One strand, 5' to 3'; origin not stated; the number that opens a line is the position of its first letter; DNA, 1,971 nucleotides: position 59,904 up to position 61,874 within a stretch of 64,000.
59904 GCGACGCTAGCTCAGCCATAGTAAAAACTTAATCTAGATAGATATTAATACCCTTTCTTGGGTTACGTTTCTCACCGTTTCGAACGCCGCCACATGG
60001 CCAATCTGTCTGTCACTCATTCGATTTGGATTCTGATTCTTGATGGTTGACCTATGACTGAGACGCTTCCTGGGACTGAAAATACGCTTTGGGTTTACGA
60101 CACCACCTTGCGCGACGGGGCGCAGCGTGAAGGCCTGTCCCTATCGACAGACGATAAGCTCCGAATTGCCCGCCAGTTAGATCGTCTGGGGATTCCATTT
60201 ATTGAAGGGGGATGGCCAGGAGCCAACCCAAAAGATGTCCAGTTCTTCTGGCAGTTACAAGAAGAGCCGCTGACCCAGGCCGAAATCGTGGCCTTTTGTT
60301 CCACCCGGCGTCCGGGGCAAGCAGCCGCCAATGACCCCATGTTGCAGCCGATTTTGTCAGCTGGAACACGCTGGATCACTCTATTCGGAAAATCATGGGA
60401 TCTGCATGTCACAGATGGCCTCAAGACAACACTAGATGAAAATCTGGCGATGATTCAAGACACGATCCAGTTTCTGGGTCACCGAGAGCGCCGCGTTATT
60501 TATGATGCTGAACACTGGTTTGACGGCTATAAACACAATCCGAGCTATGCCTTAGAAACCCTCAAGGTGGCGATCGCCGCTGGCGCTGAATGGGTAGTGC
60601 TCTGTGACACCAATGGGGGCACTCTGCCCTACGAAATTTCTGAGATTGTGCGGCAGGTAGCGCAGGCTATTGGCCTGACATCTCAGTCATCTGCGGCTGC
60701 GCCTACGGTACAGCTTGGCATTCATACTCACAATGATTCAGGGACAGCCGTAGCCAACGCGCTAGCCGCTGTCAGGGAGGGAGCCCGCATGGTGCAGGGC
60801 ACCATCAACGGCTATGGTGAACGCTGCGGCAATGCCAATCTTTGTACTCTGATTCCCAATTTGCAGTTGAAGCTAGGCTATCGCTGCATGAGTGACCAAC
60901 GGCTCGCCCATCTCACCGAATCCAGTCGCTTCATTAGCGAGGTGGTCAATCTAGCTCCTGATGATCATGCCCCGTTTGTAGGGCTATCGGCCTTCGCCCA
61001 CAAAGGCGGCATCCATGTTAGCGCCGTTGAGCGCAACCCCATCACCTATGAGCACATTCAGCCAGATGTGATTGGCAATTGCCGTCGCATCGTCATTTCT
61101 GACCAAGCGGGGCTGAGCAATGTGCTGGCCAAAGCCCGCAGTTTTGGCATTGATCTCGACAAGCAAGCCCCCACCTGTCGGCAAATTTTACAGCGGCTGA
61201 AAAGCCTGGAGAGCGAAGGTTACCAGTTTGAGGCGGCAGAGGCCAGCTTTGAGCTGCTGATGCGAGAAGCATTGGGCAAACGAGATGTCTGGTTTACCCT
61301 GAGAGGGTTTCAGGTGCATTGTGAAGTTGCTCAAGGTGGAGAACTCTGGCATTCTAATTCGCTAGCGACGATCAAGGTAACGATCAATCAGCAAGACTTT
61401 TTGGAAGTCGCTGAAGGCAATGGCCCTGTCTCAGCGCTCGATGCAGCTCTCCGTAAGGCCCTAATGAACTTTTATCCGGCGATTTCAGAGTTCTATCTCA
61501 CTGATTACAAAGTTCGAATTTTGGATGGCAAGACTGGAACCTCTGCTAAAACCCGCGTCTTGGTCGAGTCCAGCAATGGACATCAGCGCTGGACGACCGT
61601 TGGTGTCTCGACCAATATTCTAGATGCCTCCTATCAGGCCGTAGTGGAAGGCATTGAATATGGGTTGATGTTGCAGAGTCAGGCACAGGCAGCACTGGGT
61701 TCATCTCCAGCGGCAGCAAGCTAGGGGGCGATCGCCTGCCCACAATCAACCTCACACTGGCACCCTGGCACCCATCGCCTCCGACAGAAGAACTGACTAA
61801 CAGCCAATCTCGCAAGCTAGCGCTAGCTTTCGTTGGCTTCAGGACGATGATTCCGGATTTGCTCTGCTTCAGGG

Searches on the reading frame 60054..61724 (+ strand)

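Call 32: search_protein_families(library=pfam, proteins=[window:60054-61724:+], max_evalue=0.00001)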
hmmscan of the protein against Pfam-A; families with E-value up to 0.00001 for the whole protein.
window:60054-61724:+ (556 aa): 3 families
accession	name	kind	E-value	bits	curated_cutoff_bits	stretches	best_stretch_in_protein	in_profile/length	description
PF00682.25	HMGL-like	-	5.3e-45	154.3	29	1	14-274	4-243/260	HMGL-like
PF08502.15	LeuA_dimer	-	3.7e-28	98.5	24.9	1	394-536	2-129/131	LeuA allosteric (dimerisation) domain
PF22617.1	HCS_D2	-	1.9e-14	54.2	27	1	309-387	2-79/82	Homocitrate synthase post-HMGL domain-like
